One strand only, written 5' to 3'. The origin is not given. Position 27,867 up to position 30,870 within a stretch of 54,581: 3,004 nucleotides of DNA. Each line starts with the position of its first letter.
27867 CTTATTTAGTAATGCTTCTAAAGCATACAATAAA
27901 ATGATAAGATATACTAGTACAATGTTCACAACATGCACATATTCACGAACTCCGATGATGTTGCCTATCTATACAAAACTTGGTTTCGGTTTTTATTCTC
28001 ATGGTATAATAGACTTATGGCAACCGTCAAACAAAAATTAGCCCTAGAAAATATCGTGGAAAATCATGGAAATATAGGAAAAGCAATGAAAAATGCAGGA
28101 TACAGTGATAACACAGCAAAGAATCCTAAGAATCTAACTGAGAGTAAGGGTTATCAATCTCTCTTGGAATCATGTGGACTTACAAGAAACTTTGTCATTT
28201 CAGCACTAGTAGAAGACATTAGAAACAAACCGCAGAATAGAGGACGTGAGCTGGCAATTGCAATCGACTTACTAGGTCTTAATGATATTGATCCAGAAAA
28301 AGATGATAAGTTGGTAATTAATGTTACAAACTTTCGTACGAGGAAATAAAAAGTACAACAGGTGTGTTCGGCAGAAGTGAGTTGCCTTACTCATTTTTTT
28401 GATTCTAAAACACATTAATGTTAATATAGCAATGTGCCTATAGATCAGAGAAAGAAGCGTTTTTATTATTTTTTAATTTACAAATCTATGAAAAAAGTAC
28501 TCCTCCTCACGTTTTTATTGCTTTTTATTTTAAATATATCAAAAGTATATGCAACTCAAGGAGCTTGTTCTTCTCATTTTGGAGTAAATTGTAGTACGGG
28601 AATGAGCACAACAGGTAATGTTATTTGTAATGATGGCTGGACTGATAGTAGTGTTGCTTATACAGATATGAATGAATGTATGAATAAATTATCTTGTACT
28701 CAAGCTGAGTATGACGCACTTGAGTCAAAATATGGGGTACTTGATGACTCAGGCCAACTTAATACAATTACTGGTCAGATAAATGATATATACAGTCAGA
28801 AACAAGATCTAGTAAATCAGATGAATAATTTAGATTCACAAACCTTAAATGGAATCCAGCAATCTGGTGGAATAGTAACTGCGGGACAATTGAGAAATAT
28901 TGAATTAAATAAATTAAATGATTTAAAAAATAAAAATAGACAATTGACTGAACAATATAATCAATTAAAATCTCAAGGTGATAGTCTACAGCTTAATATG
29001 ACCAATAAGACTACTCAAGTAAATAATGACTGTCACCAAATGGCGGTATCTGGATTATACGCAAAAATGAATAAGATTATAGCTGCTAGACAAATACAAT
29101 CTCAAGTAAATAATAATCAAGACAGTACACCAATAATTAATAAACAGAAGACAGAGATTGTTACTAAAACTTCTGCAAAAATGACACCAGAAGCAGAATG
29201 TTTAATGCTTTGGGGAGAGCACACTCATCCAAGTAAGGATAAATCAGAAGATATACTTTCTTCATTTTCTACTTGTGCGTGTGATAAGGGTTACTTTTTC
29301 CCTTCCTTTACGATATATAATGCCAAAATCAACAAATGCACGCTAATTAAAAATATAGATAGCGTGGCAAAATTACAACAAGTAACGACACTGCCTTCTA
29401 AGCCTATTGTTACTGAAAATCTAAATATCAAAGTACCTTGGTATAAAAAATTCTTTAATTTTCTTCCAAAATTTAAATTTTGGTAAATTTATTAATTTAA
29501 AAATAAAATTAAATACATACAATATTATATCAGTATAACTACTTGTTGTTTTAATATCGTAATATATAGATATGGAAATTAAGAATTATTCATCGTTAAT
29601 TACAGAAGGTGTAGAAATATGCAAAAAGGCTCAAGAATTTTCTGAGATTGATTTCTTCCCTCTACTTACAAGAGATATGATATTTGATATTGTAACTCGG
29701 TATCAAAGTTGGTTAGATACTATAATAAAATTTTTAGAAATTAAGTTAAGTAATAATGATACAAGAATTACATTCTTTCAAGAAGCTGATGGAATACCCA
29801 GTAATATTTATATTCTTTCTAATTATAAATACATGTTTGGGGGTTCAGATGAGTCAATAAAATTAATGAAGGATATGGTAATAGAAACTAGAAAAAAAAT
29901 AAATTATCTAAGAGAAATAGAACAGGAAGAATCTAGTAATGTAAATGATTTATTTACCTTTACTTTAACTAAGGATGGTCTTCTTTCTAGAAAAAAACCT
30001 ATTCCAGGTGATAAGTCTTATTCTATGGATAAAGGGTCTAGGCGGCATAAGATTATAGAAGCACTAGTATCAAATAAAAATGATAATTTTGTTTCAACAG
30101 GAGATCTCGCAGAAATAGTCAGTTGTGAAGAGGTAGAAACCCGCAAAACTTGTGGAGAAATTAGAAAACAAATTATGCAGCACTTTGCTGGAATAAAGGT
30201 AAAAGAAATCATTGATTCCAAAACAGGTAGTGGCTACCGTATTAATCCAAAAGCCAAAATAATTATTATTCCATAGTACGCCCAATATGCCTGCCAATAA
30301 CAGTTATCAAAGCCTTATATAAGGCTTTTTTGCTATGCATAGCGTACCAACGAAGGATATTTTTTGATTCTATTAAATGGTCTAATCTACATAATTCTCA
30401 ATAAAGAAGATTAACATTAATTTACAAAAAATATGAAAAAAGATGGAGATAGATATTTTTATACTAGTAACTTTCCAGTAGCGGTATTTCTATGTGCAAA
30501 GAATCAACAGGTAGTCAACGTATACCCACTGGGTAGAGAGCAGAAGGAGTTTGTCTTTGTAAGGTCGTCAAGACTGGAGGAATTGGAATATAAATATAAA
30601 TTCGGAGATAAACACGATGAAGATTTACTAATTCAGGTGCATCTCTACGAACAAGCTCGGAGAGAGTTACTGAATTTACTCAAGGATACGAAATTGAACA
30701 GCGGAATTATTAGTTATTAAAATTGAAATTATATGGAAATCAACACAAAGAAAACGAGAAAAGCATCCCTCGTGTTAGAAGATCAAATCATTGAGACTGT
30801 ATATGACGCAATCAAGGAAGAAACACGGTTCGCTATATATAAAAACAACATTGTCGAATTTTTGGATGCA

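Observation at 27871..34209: Compact integrative element at tRNA-Leu with a serine integrase, a Rep-like ATPase and a lone TerS-like gene: a possible phage satellite in a reduced genome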

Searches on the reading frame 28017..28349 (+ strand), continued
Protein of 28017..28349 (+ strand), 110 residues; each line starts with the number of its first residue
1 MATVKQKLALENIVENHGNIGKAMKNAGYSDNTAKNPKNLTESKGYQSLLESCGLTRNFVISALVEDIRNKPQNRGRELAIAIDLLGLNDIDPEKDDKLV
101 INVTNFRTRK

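Call 75: search_protein_families(library=phrogs, proteins=[L155:12716-13504:+, L155:13863-15449:+], max_evalue=0.01)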
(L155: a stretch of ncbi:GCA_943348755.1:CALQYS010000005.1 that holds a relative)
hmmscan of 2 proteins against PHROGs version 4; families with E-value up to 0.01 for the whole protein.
L155:12716-13504:+ (262 aa): 0 families

L155:13863-15449:+ (528 aa): 0 families

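Call 88: find_encoding_contigs(protein=P0129, flank=10000, max_places=2)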
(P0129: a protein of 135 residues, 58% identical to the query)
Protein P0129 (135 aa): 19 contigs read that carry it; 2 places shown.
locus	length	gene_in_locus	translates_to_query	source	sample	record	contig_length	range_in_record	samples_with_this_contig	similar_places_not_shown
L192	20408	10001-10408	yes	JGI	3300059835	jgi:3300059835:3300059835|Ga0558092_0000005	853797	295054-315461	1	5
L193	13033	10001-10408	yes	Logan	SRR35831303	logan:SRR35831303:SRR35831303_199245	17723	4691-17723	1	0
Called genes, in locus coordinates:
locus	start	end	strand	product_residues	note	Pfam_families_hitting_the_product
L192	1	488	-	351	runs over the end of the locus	-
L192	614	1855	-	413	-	-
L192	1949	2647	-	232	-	PF00535:Glycos_transf_2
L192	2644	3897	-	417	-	-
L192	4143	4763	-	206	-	PF00550:PP-binding (weak)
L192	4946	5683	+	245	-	-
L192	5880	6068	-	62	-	-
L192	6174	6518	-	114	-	PF21840:DUF6899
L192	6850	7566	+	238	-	-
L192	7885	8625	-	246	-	-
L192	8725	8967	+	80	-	-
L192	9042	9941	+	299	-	PF14022:DUF4238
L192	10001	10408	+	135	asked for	-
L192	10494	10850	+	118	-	-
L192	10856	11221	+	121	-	-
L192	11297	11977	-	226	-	PF04862:DUF642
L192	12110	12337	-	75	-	-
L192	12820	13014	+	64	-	-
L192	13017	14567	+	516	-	PF00239:Resolvase, PF07508:Recombinase, PF13408:Zn_ribbon_recom (weak)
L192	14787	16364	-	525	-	-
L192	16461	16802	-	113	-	PF02033:RBFA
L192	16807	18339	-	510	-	PF00009:GTP_EFTU, PF01926:MMR_HSR1, PF22042:EF-G_D2, PF11987:IF-2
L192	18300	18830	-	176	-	PF14584:DUF4446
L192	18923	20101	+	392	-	PF00266:Aminotran_5, PF01212:Beta_elim_lyase (weak)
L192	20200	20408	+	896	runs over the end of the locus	PF02861:Clp_N, PF23569:NBD_SMAX1, PF00004:AAA, PF17871:AAA_lid_9, PF00004:AAA, PF07724:AAA_2, PF07728:AAA_5, PF10431:ClpB_D2-small, +6 more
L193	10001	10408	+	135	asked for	-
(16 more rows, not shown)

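Call 89: find_encoding_contigs(protein=P0135, flank=10000, max_places=2)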
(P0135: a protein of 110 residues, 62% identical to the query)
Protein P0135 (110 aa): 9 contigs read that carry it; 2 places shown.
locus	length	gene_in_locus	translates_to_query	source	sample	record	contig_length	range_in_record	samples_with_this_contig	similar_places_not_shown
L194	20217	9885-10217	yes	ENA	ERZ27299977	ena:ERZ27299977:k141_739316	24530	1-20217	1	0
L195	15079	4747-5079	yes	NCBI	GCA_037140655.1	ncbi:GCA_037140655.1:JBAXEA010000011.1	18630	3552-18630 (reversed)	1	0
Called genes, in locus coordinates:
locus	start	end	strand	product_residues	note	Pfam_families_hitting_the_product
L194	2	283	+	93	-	?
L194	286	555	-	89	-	-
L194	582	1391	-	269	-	PF13739:PdaC, PF11738:DUF3298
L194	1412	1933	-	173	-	-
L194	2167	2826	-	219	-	-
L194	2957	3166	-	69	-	-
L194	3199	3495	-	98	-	-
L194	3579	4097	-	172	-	-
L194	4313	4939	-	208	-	PF00072:Response_reg (weak), PF00196:GerE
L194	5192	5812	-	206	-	PF03412:Peptidase_C39 (faint), PF13529:Peptidase_C39_2 (weak)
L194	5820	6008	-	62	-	-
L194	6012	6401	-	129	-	-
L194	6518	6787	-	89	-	-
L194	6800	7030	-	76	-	-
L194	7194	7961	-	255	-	-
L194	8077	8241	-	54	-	-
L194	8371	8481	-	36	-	-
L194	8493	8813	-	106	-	-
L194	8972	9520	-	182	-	PF00293:NUDIX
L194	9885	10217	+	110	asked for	-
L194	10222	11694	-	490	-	-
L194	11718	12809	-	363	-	-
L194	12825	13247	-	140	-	-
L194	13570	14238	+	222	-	-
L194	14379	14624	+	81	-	PF18903:DUF5659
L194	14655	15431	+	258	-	-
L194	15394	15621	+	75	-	-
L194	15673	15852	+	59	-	PF12728:HTH_17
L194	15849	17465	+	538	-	PF00239:Resolvase, PF07508:Recombinase, PF13408:Zn_ribbon_recom (weak)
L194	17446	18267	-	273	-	PF18765:Polbeta (weak)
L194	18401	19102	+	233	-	PF01909:NTP_transf_2 (weak), PF18765:Polbeta (weak)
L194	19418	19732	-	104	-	-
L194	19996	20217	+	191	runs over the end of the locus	-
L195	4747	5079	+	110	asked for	-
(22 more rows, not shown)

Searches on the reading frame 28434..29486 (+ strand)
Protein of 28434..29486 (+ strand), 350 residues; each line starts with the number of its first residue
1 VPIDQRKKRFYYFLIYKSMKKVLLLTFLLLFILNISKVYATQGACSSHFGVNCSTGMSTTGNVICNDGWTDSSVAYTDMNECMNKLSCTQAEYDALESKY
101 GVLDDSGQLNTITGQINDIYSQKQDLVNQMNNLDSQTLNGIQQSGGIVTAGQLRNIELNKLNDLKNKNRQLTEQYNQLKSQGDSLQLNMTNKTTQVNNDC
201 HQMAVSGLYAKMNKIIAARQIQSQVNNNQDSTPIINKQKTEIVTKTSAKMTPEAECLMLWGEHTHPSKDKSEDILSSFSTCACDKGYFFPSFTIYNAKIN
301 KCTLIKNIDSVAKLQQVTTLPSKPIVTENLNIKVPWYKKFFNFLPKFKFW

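Call 4: search_protein_families(library=pfam, proteins=[window:28434-29486:+], max_evalue=0.1)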
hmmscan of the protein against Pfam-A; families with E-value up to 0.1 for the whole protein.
window:28434-29486:+ (350 aa): 2 families
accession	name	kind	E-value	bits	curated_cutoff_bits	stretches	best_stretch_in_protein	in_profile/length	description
PF24243.1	Phage_tail_C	-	0.0029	17.4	23.7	1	87-99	5-17/26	Phage tail tip domain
PF10482.14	CtIP_N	-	0.026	14.9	27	0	124-181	2-57/120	Tumour-suppressor protein CtIP N-terminal domain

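Call 5: search_protein_families(library=phrogs, proteins=[window:28434-29486:+], max_evalue=0.1)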
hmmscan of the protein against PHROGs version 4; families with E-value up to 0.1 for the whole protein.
window:28434-29486:+ (350 aa): 3 families
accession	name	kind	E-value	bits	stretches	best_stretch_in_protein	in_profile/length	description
phrog_1378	-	unknown function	0.00059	21.1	1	141-187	29-75/82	-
phrog_5328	-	unknown function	0.06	14.8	0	80-137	5-60/101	-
phrog_17025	-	unknown function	0.073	14.5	0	156-197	55-96/103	-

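Call 61: search_protein_families(library=ncbifam, proteins=[window:28488-29486:+], max_evalue=0.1)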
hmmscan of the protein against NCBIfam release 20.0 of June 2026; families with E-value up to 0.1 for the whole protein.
window:28488-29486:+ (332 aa): 1 family
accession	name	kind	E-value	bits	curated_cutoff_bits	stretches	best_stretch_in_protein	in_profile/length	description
TIGR04523.1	Mplasa_alph_rch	subfamily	0.087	10.7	270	0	87-213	150-275/745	helix-rich protein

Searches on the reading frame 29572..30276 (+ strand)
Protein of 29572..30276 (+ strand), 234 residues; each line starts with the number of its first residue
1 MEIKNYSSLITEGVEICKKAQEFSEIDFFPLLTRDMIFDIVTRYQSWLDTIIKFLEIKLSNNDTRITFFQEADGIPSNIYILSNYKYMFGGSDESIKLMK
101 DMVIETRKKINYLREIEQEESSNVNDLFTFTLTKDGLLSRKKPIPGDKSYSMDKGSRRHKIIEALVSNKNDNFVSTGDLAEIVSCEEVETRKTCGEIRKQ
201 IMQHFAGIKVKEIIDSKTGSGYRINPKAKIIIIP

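Call 4: search_protein_families(library=pfam, proteins=[window:29572-30276:+], max_evalue=0.1)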
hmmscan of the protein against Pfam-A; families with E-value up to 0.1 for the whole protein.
window:29572-30276:+ (234 aa): 2 families
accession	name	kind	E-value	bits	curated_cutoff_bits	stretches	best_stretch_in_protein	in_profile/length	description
PF04079.22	SMC_ScpB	-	0.019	15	27.4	1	161-213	2-53/160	Segregation and condensation complex subunit ScpB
PF09857.14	YjhX_toxin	-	0.028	14.8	27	1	202-227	48-73/85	Putative toxin of bacterial toxin-antitoxin pair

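Call 5: search_protein_families(library=phrogs, proteins=[window:29572-30276:+], max_evalue=0.1)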
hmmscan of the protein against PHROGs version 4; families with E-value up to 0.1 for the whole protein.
window:29572-30276:+ (234 aa): 2 families
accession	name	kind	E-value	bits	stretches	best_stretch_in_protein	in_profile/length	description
phrog_13117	-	unknown function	0.029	15.5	0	16-65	23-71/135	-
phrog_16293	-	unknown function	0.03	15.3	1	99-118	2-21/60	-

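Call 61: search_protein_families(library=ncbifam, proteins=[window:29572-30276:+], max_evalue=0.1)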
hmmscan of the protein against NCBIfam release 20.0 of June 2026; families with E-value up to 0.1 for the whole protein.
window:29572-30276:+ (234 aa): 1 family
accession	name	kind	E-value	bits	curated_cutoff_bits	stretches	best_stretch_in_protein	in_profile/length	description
NF010240.0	PRK13687.1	subfamily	0.084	12.9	99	0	202-227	48-73/85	hypothetical protein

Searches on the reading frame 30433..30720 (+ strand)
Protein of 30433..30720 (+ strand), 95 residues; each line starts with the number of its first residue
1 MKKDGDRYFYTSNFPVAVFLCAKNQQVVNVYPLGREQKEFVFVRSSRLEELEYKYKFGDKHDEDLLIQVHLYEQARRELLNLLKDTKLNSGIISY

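Call 4: search_protein_families(library=pfam, proteins=[window:30433-30720:+], max_evalue=0.1)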
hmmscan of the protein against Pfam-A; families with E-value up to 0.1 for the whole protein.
window:30433-30720:+ (95 aa): 1 family
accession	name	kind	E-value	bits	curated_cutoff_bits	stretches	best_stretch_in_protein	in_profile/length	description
PF18903.5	DUF5659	-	0.019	15.2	23.6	1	7-56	2-51/75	Domain of unknown function (DUF5659)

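Call 5: search_protein_families(library=phrogs, proteins=[window:30433-30720:+], max_evalue=0.1)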
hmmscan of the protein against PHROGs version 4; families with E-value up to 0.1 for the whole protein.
window:30433-30720:+ (95 aa): 0 families

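Call 61: search_protein_families(library=ncbifam, proteins=[window:30433-30720:+], max_evalue=0.1)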
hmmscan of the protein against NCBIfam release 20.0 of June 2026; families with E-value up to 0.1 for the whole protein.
window:30433-30720:+ (95 aa): 0 families
